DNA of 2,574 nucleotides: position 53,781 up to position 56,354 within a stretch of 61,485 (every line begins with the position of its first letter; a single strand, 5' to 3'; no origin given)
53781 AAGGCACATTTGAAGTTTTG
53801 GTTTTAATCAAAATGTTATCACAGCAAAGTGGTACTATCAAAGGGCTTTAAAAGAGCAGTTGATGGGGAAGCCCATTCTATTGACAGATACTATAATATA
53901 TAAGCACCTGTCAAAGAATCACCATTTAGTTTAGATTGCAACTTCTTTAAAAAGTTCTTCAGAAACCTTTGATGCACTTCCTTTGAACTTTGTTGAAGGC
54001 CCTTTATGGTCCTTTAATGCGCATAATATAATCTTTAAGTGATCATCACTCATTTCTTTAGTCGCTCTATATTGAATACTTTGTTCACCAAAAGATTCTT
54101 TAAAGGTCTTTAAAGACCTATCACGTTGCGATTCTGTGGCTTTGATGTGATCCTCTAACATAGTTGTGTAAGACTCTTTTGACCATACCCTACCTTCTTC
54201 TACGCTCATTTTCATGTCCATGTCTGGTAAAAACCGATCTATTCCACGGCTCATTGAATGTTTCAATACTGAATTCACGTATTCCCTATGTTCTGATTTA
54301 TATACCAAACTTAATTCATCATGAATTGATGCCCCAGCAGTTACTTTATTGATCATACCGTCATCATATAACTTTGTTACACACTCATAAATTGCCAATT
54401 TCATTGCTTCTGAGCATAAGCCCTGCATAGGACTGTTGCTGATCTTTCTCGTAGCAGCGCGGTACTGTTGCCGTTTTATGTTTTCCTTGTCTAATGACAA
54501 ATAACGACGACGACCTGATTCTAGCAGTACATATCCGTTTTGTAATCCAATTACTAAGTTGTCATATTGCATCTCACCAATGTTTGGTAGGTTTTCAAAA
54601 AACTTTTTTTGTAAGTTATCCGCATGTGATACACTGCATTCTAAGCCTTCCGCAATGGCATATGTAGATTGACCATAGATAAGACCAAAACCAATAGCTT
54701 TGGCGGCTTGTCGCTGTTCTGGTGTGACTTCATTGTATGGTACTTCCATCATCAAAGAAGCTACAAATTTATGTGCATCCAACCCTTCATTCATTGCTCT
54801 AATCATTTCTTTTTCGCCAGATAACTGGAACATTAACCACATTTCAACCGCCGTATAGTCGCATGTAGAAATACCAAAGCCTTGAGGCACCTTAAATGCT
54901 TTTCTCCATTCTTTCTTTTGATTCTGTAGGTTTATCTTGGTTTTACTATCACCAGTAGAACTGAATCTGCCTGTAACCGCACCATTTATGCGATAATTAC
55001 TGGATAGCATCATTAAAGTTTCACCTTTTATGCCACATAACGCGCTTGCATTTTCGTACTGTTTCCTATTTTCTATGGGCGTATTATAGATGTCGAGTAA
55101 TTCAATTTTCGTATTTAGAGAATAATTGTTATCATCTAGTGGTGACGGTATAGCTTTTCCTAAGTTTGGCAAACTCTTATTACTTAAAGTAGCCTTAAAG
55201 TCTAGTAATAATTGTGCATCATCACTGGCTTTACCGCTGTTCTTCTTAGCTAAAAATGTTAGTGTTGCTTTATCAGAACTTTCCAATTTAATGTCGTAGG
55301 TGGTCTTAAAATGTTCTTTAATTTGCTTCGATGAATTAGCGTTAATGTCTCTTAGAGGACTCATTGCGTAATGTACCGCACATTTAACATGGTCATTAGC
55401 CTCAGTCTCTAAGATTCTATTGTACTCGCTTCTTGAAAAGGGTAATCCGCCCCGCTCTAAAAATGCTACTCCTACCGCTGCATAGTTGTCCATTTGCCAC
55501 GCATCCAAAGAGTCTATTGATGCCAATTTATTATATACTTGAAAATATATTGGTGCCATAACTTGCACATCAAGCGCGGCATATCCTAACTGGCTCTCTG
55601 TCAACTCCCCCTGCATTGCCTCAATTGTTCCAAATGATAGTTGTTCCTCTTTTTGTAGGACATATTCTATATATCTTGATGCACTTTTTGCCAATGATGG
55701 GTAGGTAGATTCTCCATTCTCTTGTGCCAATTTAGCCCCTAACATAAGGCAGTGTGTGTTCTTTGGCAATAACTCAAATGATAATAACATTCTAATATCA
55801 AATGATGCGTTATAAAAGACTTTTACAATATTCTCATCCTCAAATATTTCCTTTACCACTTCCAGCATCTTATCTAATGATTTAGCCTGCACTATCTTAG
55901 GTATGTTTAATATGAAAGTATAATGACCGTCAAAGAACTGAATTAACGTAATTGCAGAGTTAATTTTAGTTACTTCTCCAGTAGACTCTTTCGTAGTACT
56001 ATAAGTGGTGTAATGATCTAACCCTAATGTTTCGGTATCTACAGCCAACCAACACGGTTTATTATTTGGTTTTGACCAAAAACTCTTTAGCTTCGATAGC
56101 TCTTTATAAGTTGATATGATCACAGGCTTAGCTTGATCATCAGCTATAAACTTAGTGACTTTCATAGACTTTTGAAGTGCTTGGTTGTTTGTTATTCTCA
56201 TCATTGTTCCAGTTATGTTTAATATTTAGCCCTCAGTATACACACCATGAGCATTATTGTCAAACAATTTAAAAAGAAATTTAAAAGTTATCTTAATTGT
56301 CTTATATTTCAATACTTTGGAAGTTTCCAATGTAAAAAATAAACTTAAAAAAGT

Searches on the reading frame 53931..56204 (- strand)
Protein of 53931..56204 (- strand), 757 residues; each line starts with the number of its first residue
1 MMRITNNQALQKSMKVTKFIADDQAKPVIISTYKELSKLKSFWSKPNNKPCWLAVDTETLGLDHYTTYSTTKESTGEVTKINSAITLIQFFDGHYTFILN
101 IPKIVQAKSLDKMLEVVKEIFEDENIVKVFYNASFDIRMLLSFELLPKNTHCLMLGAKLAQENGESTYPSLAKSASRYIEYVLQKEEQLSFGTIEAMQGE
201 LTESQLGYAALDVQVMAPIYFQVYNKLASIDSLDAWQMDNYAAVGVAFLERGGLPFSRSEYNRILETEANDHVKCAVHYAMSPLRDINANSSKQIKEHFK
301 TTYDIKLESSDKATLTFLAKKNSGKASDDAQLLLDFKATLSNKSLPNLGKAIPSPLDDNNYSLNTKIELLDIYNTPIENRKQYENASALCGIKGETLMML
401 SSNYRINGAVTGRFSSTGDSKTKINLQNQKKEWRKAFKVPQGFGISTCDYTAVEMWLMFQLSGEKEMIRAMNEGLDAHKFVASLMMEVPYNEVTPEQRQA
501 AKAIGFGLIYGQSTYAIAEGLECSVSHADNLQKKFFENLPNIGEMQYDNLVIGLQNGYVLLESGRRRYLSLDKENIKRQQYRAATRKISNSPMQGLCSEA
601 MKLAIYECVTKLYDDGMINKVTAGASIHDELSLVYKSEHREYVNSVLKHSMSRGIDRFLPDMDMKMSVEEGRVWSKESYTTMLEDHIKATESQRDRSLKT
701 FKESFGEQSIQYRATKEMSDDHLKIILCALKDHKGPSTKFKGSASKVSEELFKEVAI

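Call 9: search_protein_families(library=pfam, proteins=[window:53931-56204:-], max_evalue=0.01)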
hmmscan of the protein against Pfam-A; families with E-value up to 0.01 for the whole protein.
window:53931-56204:- (757 aa): 2 families
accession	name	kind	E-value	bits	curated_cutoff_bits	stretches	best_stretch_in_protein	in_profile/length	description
PF00476.26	DNA_pol_A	-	4.4e-50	171.2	34.3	1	399-675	106-380/381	DNA polymerase family A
PF01612.26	DNA_pol_A_exo1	-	1.8e-22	80.4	23.6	1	35-226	6-171/173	3'-5' exonuclease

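Call 14: search_dna_similar(query=window:53931-56204:-, collection=phages, mode=protein, max_rows=15)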
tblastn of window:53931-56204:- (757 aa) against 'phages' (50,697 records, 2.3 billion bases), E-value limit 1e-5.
Records with a match: 2280; places in all: 2282; records where one place covers at least 80% of the query: 4.
Best place of each record, by identity: <60% 2280.
By first word of the organism name: Staphylococcus 344; Salmonella 315; Mycobacterium 297; Bacillus 240; Microbacterium 165; Escherichia 142; Enterococcus 122; Vibrio 109; Klebsiella 82; Gordonia 69; and 61 more.
By host as written in the record: Mycobacterium smegmatis mc2 155 206; - 205; Staphylococcus aureus 114; Microbacterium foliorum NRRL B-24224 73; Microbacterium foliorum NRRL B-24224 SEA 66; Salmonella enterica subsp. enterica serovar Enteritidis PT1 53; Escherichia coli 47; Listeria monocytogenes 47; and 482 more.
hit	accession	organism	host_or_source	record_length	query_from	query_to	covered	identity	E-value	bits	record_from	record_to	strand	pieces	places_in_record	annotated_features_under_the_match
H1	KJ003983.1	IAS virus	Homo sapiens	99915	53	670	82%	21.6%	2e-7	61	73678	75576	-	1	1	record has no annotation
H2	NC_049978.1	IAS virus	Homo sapiens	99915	53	670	82%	21.6%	2e-7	61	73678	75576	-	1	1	DNA polymerase I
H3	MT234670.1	Pseudanabaena phage PA-SR01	Pseudanabaena sp. KCZY-C8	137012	52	651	79%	22.1%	8e-12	75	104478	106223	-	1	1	DNA-directed DNA polymerase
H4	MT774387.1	uncultured phage cr111_1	human feces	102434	52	670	82%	21.3%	8e-8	62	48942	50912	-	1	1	DNA polymerase I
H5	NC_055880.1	uncultured phage cr111_1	human feces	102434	52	670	82%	21.3%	8e-8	62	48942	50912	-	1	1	DNA polymerase I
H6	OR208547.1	Bacillus phage phi18-2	Bacillus subtilis 18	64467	120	631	68%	24.6%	2e-15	87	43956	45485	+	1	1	DNA polymerase I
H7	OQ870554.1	Bacillus phage PSYJ-YH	Bacillus cereus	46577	53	574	69%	23.1%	2e-8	64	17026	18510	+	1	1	DNA polymerase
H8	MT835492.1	Bacteriophage sp.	human fecal samples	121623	118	588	62%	23.5%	6e-10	69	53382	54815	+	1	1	record has no annotation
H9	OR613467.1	Microbacterium phage Mabodamaca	Microbacterium foliorum NRRL B-24224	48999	208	643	58%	23.9%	6e-8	62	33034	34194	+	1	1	48: DNA polymerase I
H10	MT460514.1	Vibrio phage AG74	Vibrio harveyi BAA-1116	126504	208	651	59%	22.8%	7e-10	69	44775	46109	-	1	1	DNA polymerase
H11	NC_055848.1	Vibrio phage AG74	Vibrio harveyi BAA-1116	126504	208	651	59%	22.8%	7e-10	69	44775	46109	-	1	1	DNA polymerase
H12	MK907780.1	Vibrio phage Pontus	Vibrio harveyi BAA-1116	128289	208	651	59%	22.8%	7e-10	69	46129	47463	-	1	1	DNA polymerase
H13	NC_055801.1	Vibrio phage Pontus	Vibrio harveyi BAA-1116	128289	208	651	59%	22.8%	7e-10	69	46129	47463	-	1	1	DNA polymerase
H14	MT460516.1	Vibrio phage Quinn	Vibrio harveyi BAA-1116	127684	208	651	59%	22.8%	8e-10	69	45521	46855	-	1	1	DNA polymerase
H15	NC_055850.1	Vibrio phage Quinn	Vibrio harveyi BAA-1116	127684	208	651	59%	22.8%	8e-10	69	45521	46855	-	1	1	DNA polymerase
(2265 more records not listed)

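Call 28: find_homologous_proteins(query=window:53931-56204:-)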
Query window:53931-56204:- (757 aa): 264 proteins with E <= 0.001 among 8000 candidates; the best 120 are listed.
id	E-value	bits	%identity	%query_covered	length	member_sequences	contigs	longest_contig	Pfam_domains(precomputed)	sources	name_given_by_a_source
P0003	0.0e+0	1694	100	100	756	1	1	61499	PF01612.27,PF00476.27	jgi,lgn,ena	-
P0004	2.9e-31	127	31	38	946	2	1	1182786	PF01612.27,PF01367.26,PF02739.23,PF22619.3,PF00476.27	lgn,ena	-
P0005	5.3e-30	123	26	73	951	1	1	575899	PF01612.27,PF01367.26,PF02739.23,PF22619.3,PF00476.27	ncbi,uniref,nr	ncbi:DNA polymerase I [Tamlana agarivorans]|uniref:DNA polymerase I n=1 Tax=Pseudotamlana agarivoran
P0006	1.3e-29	121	32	34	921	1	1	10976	PF01612.27,PF01367.26,PF02739.23,PF22619.3,PF00476.27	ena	-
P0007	2.2e-29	121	31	33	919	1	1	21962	PF01612.27,PF01367.26,PF02739.23,PF22619.3,PF00476.27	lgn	-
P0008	2.6e-29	120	30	35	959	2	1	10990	PF01612.27,PF01367.26,PF02739.23,PF22619.3,PF00476.27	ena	-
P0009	4.8e-29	119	25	84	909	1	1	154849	PF01612.27,PF01367.26,PF02739.23,PF22619.3,PF00476.27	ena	-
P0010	5.2e-29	119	29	43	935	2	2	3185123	PF01612.27,PF01367.26,PF02739.23,PF22619.3,PF00476.27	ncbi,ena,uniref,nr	ncbi:DNA polymerase I [Flavobacterium ardleyense]|uniref:DNA polymerase I n=1 Tax=Flavobacterium ard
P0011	6.9e-29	119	29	37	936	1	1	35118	PF01612.27,PF01367.26,PF02739.23,PF00476.27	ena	-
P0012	1.3e-28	118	30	35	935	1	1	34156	PF01612.27,PF01367.26,PF02739.23,PF22619.3,PF00476.27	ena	-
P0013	1.5e-28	118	31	37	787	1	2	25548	PF01367.26,PF02739.23,PF00476.27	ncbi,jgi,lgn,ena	ncbi:MAG: DNA polymerase [Candidatus Paceibacterota bacterium]|jgi:DNA polymerase-1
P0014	2.6e-28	117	28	35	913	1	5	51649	PF01612.27,PF01367.26,PF02739.23,PF22619.3,PF00476.27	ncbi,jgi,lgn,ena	-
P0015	3.2e-28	117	30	35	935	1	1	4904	PF01612.27,PF01367.26,PF02739.23,PF22619.3,PF00476.27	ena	-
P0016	9.6e-28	115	31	33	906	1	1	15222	PF01612.27,PF01367.26,PF02739.23,PF22619.3,PF00476.27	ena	-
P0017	1.2e-27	115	25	74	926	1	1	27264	PF01612.27,PF01367.26,PF02739.23,PF22619.3,PF00476.27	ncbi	-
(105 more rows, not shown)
